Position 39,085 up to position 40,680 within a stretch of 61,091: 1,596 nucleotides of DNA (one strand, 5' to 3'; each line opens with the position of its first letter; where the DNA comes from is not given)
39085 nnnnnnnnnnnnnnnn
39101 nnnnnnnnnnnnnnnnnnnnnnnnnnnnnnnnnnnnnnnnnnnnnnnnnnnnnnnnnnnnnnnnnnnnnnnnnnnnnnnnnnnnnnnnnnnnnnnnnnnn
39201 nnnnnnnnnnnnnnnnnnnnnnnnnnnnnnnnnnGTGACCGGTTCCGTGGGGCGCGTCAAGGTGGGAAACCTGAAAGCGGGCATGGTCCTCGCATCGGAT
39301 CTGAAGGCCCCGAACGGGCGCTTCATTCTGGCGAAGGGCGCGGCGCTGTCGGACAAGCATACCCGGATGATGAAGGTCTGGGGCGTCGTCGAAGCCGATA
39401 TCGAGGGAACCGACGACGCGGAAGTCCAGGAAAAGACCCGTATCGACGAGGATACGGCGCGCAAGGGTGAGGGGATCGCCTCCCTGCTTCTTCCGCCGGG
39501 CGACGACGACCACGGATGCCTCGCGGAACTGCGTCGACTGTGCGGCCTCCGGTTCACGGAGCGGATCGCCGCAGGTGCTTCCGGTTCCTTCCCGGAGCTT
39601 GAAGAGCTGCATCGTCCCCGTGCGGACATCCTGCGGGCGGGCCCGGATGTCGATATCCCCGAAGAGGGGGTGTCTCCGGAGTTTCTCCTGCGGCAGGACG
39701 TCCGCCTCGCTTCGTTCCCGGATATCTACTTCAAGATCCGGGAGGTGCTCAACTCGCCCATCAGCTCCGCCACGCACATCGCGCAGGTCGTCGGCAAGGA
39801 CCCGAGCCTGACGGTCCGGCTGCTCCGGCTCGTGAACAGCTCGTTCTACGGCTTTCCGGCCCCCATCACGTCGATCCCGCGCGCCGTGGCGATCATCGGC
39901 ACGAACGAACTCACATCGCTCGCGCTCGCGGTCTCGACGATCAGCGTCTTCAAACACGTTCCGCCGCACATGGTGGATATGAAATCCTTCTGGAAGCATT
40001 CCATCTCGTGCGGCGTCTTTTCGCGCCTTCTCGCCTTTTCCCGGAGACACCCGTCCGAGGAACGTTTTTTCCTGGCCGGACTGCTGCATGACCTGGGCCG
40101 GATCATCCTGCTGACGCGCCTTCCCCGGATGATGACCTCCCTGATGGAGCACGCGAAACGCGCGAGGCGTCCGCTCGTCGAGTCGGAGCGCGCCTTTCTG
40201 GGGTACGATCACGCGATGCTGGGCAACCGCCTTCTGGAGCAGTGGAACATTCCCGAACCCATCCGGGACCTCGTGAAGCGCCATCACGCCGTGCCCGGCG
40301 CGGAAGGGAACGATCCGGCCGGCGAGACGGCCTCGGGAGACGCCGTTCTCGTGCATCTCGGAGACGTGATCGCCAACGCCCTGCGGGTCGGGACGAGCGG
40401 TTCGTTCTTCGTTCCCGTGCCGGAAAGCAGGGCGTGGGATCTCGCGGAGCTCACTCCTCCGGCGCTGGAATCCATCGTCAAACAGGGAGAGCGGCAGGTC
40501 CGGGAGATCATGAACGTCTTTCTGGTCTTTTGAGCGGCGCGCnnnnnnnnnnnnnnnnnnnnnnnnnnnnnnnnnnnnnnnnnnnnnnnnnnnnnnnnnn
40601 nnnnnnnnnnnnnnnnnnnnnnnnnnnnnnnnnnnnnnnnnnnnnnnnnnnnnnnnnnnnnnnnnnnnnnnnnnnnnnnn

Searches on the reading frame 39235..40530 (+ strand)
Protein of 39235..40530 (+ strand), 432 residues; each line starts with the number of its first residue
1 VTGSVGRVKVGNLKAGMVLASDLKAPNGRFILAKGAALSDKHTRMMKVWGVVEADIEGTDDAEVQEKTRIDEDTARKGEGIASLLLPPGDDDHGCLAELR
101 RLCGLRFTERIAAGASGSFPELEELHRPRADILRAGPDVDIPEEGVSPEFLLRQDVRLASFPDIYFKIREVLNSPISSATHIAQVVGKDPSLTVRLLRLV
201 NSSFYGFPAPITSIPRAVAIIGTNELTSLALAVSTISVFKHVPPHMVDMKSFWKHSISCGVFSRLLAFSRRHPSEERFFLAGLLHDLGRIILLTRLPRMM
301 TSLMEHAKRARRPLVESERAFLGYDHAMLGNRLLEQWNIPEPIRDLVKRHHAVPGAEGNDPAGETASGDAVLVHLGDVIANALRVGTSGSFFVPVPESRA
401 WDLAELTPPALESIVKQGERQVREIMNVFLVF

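Call 4: search_protein_families(library=pfam, proteins=[window:39235-40530:+], max_evalue=0.01)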
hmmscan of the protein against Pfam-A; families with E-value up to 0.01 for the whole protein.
window:39235-40530:+ (432 aa): 2 families
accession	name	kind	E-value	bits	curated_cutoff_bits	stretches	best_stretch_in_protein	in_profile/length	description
PF08668.18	HDOD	-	1e-62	211.5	22.9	1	158-352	1-195/196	HDOD domain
PF01966.28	HD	-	1e-05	26.3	22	1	253-355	2-90/116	HD domain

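Call 5: search_protein_families(library=ncbifam, proteins=[window:39235-40530:+], max_evalue=0.01)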
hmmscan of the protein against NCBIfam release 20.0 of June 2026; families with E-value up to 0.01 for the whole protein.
window:39235-40530:+ (432 aa): 2 families
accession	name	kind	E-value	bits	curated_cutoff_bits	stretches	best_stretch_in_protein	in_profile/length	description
NF053512.1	nitric_RR_NosR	exception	1.3e-05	24.4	400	1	5-44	366-405/422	response regulator c-di-GMP phosphodiesterase, NosR family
TIGR00277.1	HDIG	domain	0.00048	19.9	27.6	1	273-352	25-83/84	HDIG domain-containing metalloprotein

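Call 19: find_homologous_proteins(query=window:39235-40530:+, max_evalue=1e-10)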
Query window:39235-40530:+ (432 aa): 566 proteins with E <= 1e-10 among 8000 candidates; the best 120 are listed.
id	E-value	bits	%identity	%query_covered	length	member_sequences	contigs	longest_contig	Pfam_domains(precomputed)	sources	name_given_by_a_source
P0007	2.4e-284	961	100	100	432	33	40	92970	PF08668.19,PF01966.29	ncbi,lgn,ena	-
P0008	2.5e-260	881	93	100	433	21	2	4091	PF08668.19,PF01966.29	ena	-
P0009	2.4e-229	779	82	99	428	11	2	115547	PF08668.19,PF01966.29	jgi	jgi:HD-like signal output (HDOD) protein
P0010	1.8e-132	460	54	99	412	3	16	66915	PF08668.19,PF01966.29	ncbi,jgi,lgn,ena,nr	ncbi:MAG: HDOD domain-containing protein [Aminivibrio sp.]|jgi:HD-like signal output (HDOD) protein|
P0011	2.8e-132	460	53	99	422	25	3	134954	PF08668.19,PF01966.29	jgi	jgi:HD-like signal output (HDOD) protein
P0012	5.2e-132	459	54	99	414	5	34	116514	PF08668.19,PF01966.29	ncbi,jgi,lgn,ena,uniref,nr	ncbi:MAG: HDOD domain-containing protein [Aminobacterium sp.]|jgi:HD-like signal output (HDOD) prote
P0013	1.8e-131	457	53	99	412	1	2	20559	PF08668.19,PF01966.29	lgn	-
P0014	5.4e-131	455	54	99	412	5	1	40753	PF08668.19,PF01966.29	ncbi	-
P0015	2.8e-130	453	52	99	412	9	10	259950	PF08668.19,PF01966.29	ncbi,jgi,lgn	-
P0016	4.2e-130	452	53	99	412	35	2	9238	PF08668.19,PF01966.29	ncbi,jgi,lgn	jgi:HD-like signal output (HDOD) protein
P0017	4.8e-130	452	54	99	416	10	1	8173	PF08668.19,PF01966.29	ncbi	-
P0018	5.0e-130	452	52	99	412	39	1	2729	PF08668.19,PF01966.29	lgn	-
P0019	6.8e-129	448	52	99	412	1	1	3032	PF08668.19,PF01966.29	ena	-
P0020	1.3e-128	448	51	99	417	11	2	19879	PF08668.19,PF01966.29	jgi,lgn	jgi:HD-like signal output (HDOD) protein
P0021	2.6e-128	447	52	99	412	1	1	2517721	PF08668.19,PF01966.29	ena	-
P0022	3.1e-128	446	53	99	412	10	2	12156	PF08668.19,PF01966.29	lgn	-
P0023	8.9e-128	445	52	99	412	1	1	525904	PF08668.19,PF01966.29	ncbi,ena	-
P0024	1.5e-127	444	52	99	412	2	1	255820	PF08668.19,PF01966.29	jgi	jgi:HD-like signal output (HDOD) protein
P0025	2.8e-127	443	52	99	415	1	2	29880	PF08668.19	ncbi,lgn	-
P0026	3.7e-127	443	51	99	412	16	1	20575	PF08668.19,PF01966.29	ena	-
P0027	4.4e-127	443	52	99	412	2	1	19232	PF08668.19,PF01966.29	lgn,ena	-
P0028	1.4e-125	438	52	99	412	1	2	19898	PF08668.19,PF01966.29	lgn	-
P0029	1.6e-125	437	53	99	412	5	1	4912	PF08668.19,PF01966.29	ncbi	-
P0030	1.4e-123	431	51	99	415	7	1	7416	PF08668.19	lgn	-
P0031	3.4e-123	430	53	99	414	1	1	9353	PF08668.19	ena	-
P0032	4.7e-123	429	51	99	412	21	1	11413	PF08668.19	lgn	-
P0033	3.6e-121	423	50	96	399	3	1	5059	PF08668.19,PF01966.29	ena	-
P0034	5.1e-121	423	51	99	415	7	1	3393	PF08668.19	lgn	-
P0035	9.4e-120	418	49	99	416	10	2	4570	PF08668.19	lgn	-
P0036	2.0e-118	414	50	99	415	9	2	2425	PF08668.19,PF01966.29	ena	-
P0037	4.1e-112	393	46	98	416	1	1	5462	PF08668.19,PF01966.29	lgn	-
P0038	1.4e-110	388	45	99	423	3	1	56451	PF08668.19,PF01966.29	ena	-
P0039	3.0e-109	384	46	99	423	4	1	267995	PF08668.19,PF01966.29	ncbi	-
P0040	3.3e-109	384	48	99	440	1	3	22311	PF08668.19,PF01966.29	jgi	-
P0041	5.5e-109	383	45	99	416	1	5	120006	PF08668.19,PF01966.29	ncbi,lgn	-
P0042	5.6e-109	383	46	98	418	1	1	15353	PF08668.19,PF01966.29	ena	-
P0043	5.8e-109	383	46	99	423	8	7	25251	PF08668.19,PF01966.29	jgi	jgi:HD-like signal output (HDOD) protein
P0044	2.1e-108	381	45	99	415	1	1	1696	PF08668.19,PF01966.29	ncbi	-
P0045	3.4e-107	377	49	96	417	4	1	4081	PF08668.19,PF01966.29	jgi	jgi:HD-like signal output (HDOD) protein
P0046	1.2e-106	375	44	98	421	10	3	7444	PF08668.19,PF01966.29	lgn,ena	-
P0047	1.2e-106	375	44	99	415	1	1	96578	PF08668.19,PF01966.29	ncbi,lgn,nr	ncbi:MAG: phosphohydrolase [Dethiosulfovibrio peptidovorans]|nr:MAG: phosphohydrolase [Dethiosulfovi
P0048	2.1e-105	371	45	99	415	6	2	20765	PF08668.19,PF01966.29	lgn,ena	-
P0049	3.0e-105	371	44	98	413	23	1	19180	PF08668.19,PF01966.29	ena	-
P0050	3.8e-105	370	55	80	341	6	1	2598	PF08668.19,PF01966.29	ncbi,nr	ncbi:MAG TPA: HDOD domain-containing protein, partial [Aminivibrio sp.]|nr:HDOD domain-containing pr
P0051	2.8e-103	364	45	96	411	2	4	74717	PF08668.19,PF01966.29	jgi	-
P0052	3.3e-103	364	42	99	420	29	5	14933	PF08668.19,PF01966.29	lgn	-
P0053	2.2e-102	361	45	98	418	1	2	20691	PF08668.19,PF01966.29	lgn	-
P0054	3.2e-102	361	43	99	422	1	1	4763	PF08668.19,PF01966.29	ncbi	-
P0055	5.4e-102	360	41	99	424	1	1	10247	PF08668.19,PF01966.29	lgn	-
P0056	6.8e-102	360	43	98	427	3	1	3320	PF08668.19,PF01966.29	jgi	jgi:HD-like signal output (HDOD) protein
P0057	1.1e-101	359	45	97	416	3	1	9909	PF08668.19,PF01966.29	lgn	-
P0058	4.4e-101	357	42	99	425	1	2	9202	PF08668.19,PF01966.29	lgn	-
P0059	2.3e-100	354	44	99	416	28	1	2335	PF08668.19,PF01966.29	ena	-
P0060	2.7e-100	354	45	99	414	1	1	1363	PF08668.19,PF01966.29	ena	-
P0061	7.5e-100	353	43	98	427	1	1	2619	PF08668.19,PF01966.29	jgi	jgi:HD-like signal output (HDOD) protein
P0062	8.3e-100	353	41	99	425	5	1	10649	PF08668.19,PF01966.29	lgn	-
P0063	4.6e-99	350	45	99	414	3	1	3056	PF08668.19,PF01966.29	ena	-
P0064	5.8e-99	350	43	98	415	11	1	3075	PF08668.19,PF01966.29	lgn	-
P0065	6.2e-99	350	43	98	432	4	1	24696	PF08668.19,PF01966.29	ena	-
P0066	7.6e-99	349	45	99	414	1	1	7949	PF08668.19,PF01966.29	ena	-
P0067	1.0e-98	349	45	99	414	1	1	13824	PF08668.19,PF01966.29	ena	-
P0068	1.5e-98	349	45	99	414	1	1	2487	PF08668.19,PF01966.29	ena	-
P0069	7.0e-98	346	40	98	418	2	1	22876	PF08668.19,PF01966.29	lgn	-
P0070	1.3e-96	342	44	99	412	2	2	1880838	PF08668.19,PF01966.29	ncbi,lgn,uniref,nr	ncbi:putative signal transduction protein [Thermanaerovibrio velox DSM 12556]|uniref:Putative signal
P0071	1.3e-96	342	41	99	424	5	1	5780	PF08668.19,PF01966.29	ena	-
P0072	1.7e-96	342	41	99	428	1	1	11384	PF08668.19,PF01966.29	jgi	-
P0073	1.8e-96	342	41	98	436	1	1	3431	PF08668.19,PF01966.29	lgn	-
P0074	1.9e-96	342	43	99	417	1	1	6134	PF08668.19,PF01966.29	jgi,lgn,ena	-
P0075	2.5e-95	338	42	99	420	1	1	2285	PF08668.19,PF01966.29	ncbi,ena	-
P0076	4.6e-95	337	39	98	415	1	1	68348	PF08668.19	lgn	-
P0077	8.0e-95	336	45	99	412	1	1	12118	PF08668.19,PF01966.29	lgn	-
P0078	1.6e-93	332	43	99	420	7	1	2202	PF08668.19,PF01966.29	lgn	-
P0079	1.7e-93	332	40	98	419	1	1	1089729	PF08668.19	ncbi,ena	-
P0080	2.3e-93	331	42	99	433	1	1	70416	PF08668.19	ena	-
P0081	2.9e-93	331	42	99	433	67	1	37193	PF08668.19,PF01966.29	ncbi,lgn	-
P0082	8.1e-93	330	41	99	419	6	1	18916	PF08668.19,PF01966.29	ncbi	-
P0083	8.6e-93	330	42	99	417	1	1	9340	PF08668.19,PF01966.29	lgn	-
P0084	4.1e-92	327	41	98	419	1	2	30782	PF08668.19,PF01966.29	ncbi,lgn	-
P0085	1.4e-91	326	41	99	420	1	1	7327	PF08668.19,PF01966.29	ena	-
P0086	3.5e-91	324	39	98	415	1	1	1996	PF08668.19,PF01966.29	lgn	-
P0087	4.5e-91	324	39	98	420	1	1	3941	PF08668.19,PF01966.29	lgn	-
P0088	6.8e-91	323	40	99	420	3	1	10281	PF08668.19,PF01966.29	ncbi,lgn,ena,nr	ncbi:MAG: HDOD domain-containing protein [Proteobacteria bacterium]|nr:HDOD domain-containing protei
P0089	7.7e-91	323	41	99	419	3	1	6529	PF08668.19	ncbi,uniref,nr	ncbi:HDOD domain-containing protein [Desulfonatronospira sp.]|uniref:HDOD domain-containing protein 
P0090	9.3e-91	323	39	99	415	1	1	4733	PF08668.19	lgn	-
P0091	2.0e-90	322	39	99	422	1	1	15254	PF08668.19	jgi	jgi:HD-like signal output (HDOD) protein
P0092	2.7e-90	321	39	99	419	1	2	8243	PF08668.19,PF01966.29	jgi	-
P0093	3.5e-90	321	39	99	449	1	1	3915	PF08668.19,PF01966.29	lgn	-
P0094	3.6e-90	321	38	99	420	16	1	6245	PF08668.19,PF01966.29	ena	-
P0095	7.4e-90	320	39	98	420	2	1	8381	PF08668.19,PF01966.29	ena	-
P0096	8.9e-90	320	38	99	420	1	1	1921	PF08668.19,PF01966.29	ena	-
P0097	9.0e-90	320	43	96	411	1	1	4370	PF08668.19,PF01966.29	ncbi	-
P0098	1.2e-89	319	44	99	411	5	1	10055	PF08668.19,PF01966.29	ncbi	-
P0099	1.6e-89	319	38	99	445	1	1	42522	PF08668.19,PF01966.29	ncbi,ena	-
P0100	1.9e-89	319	42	97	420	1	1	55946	PF08668.19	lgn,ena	-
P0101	1.9e-89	319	39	99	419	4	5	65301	PF08668.19,PF01966.29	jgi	jgi:putative nucleotidyltransferase with HDIG domain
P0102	2.8e-89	318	39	99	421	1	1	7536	PF08668.19,PF01966.29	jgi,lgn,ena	-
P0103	3.1e-89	318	40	99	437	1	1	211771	PF08668.19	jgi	jgi:HD-like signal output (HDOD) protein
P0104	3.2e-89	318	38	99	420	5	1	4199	PF08668.19,PF01966.29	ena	-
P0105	3.3e-89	318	40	99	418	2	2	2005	PF08668.19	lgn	-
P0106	3.7e-89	318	39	99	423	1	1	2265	PF08668.19,PF01966.29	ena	-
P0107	5.4e-89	317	40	99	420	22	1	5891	PF08668.19,PF01966.29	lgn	-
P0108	6.1e-89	317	38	99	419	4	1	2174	PF08668.19,PF01966.29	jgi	jgi:HD-like signal output (HDOD) protein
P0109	6.3e-89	317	39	98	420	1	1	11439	PF08668.19,PF01966.29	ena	-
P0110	1.5e-88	316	41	99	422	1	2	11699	PF08668.19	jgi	jgi:HD-like signal output (HDOD) protein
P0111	2.2e-88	315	37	99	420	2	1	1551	PF08668.19,PF01966.29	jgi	jgi:HD-like signal output (HDOD) protein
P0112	2.9e-88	315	39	99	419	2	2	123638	PF08668.19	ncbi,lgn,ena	-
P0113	2.9e-88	315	38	99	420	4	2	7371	PF08668.19,PF01966.29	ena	-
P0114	3.2e-88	314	38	99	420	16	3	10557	PF08668.19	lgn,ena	-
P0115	3.3e-88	314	58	65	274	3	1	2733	PF08668.19,PF01966.29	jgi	jgi:HD-like signal output (HDOD) protein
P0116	3.7e-88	314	39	99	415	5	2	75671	PF08668.19,PF01966.29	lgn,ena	-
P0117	5.6e-88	314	38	99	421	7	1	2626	PF08668.19,PF01966.29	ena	-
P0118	9.3e-88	313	40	99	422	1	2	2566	PF08668.19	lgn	-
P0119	1.4e-87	312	37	99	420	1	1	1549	PF08668.19,PF01966.29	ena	-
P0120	2.0e-87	312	39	99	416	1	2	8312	PF08668.19,PF01966.29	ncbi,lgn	-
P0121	3.4e-87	311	37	99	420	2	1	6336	PF08668.19,PF01966.29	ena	-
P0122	4.3e-87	311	38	99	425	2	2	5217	PF08668.19,PF01966.29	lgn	-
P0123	1.7e-86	309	38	99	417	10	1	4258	PF08668.19,PF01966.29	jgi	jgi:HD-like signal output (HDOD) protein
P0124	2.6e-86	308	37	99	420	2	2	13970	PF08668.19,PF01966.29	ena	-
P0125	3.0e-86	308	37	99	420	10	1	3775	PF08668.19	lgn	-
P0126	3.9e-86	308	40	98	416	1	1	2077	PF08668.19,PF01966.29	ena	-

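Call 22: find_related_loci(query=A2, collection=genome_contigs, flank=10000)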
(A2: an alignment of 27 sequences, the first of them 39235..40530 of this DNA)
Query A2 (432 aa) in genome_contigs; peptide patterns used: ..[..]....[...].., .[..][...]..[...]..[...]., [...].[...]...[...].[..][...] (x = any residue, [..] = any of these).
600 stretches matched a pattern (row limit reached: there are more); 536 encode a relative of the query (tblastn E <= 1e-3); the best 80 are kept; 80 distinct loci.
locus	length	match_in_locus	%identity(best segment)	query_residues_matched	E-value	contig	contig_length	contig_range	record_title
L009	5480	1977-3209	54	5-431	6e-143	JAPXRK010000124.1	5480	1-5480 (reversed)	MAG: Synergistales bacterium isolate binned_ad_9.123 NODE_24096_length_5480_cov_1.274426, whole genome shotgun sequence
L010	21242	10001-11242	48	4-430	7e-120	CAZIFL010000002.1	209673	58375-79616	MAG TPA_asm: uncultured Synergistaceae bacterium isolate SRP241326_co3_314 genome assembly, contig: NODE_66_length_20967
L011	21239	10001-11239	46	5-430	2e-113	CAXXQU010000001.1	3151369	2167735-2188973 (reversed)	MAG: uncultured Aminiphilus sp. isolate a4575e0a-5ee9-430b-92c8-d05b1628a405 genome assembly, contig: contig_1, whole ge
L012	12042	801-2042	45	4-430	9e-112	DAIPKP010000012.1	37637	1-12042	MAG TPA_asm: Synergistaceae bacterium isolate CTOTU18720 NODE_852_length_37637_cov_7.752940, whole genome shotgun sequen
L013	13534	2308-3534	44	7-430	2e-108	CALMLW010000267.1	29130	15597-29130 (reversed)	MAG TPA_asm: uncultured Synergistaceae bacterium isolate SRR5007357_bin.92_CONCOCT_v1.1_MAG genome assembly, contig: ERZ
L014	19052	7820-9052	54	5-431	1e-136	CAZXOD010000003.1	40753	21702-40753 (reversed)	MAG TPA_asm: uncultured Synergistaceae bacterium isolate binchicken_co45_692 genome assembly, contig: NODE_1308_length_4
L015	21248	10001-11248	43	3-430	2e-100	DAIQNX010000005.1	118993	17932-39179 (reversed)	MAG TPA_asm: Synergistales bacterium isolate CTOTU7605 NODE_349_length_118993_cov_11.168516, whole genome shotgun sequen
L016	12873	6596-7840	38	5-430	1e-95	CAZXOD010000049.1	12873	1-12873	MAG TPA_asm: uncultured Synergistaceae bacterium isolate binchicken_co45_692 genome assembly, contig: NODE_8741_length_1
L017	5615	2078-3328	40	3-430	3e-95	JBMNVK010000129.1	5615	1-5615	MAG: Aminivibrio sp. isolate SBF912SR4HQ0023 scaffold_29302_c1, whole genome shotgun sequence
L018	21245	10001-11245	40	8-430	1e-91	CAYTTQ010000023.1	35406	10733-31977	MAG TPA_asm: uncultured Desulfobacterales bacterium isolate binchicken_co17_432 genome assembly, contig: NODE_3400_lengt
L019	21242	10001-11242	36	4-430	4e-89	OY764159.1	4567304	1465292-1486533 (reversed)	MAG: Syntrophales bacterium isolate 28fc5764-0b9a-428c-a12f-8ca866e14e1d genome assembly, chromosome: 1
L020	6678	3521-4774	39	5-430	1e-87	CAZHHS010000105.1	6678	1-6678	MAG TPA_asm: uncultured Desulfobacterales bacterium isolate binchicken_co15_226 genome assembly, contig: NODE_10411_leng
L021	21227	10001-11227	39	8-430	2e-86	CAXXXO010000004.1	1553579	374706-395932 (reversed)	MAG: Aminobacteriaceae bacterium isolate 7caa735a-de06-4850-8bcf-85965688006c genome assembly, contig: contig_4, whole g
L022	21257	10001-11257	38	4-430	2e-85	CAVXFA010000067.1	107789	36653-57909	MAG: uncultured delta proteobacterium isolate MFD04408.bin.1.124 genome assembly, contig: contig_41437, whole genome sho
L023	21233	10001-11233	34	5-430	1e-83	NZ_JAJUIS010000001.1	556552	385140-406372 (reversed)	MAG: Seleniivibrio woodruffii isolate bin96 k141_300180_length_556552_cov_154.4509, whole genome shotgun sequence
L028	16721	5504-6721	36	8-430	1e-80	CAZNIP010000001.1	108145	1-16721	MAG TPA_asm: uncultured Desulfohalobiaceae bacterium isolate binchicken_co15_205 genome assembly, contig: NODE_20_length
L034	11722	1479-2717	34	7-429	2e-76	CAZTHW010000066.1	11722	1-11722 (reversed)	MAG TPA_asm: uncultured Desulfobacteraceae bacterium isolate binchicken_co92_56 genome assembly, contig: NODE_1557_lengt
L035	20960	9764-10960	38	7-426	5e-76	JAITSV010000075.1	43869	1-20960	MAG: Desulfovibrio sp. isolate Rs511_bin20 k119_2952620, whole genome shotgun sequence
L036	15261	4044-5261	36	8-430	2e-75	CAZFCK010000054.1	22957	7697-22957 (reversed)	MAG TPA_asm: uncultured Desulfovibrionaceae bacterium isolate binchicken_co405_192 genome assembly, contig: NODE_3227_le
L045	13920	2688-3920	30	7-429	5e-70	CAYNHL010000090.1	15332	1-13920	MAG TPA_asm: uncultured Desulfobacterales bacterium isolate SRP332253_co1_290 genome assembly, contig: NODE_6473_length_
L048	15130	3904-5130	32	5-425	1e-67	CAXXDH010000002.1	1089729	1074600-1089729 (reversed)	MAG: Desulfovibrionaceae bacterium isolate 908e55cc-3562-4718-80e3-675b26bf5ef5 genome assembly, contig: contig_2, whole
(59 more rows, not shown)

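Call 31: search_protein_families(library=pfam, proteins=[L016:5186-6391:+, L019:8682-9926:+], max_evalue=1)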
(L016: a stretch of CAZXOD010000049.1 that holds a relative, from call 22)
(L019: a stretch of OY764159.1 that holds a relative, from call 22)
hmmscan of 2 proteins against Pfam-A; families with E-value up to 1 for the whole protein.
L016:5186-6391:+ (402 aa): 3 families
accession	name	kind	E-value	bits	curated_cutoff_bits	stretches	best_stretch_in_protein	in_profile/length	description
PF01743.26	PolyA_pol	-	3.1e-12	47.4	23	2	87-120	85-119/126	Poly A polymerase head domain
PF12627.12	PolyA_pol_RNAbd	-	1.9e-05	24.7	22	1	155-213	1-60/64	Probable RNA and SrmB- binding site of polymerase A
PF13735.12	tRNA_NucTran2_2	-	0.031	14.7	27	1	348-390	103-145/149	tRNA nucleotidyltransferase domain 2 putative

L019:8682-9926:+ (415 aa): 4 families
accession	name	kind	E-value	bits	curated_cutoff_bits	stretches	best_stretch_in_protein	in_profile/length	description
PF19583.5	ODP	-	4.3e-17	63.1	27.2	1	53-243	4-194/194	ODP family beta lactamase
PF00258.30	Flavodoxin_1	-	5e-14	53.1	25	1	271-400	1-140/143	Flavodoxin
PF00753.33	Lactamase_B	-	0.00093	19.6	22.7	1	71-185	26-153/196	Metallo-beta-lactamase superfamily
PF12706.13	Lactamase_B_2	-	0.0026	17.8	27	1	66-169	6-127/200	Beta-lactamase superfamily domain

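Call 32: list_cluster_members(proteins=[P0007, P0001])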
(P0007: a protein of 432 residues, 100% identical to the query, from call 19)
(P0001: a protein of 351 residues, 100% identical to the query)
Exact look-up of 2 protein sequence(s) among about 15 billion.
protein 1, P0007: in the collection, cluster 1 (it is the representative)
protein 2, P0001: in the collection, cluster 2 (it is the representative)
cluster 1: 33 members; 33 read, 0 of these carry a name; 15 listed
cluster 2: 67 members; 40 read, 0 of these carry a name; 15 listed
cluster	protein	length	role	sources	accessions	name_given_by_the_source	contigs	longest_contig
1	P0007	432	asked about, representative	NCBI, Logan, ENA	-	-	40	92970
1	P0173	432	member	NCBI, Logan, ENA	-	-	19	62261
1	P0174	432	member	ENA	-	-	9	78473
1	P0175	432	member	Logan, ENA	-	-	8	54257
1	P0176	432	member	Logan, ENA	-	-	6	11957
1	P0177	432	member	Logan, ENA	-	-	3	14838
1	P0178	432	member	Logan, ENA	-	-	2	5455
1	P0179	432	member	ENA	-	-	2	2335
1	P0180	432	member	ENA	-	-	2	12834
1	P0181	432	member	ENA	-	-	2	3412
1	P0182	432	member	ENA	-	-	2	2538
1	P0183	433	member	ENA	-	-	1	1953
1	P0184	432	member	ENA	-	-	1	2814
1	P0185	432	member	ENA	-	-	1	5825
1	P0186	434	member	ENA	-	-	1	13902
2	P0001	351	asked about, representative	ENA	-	-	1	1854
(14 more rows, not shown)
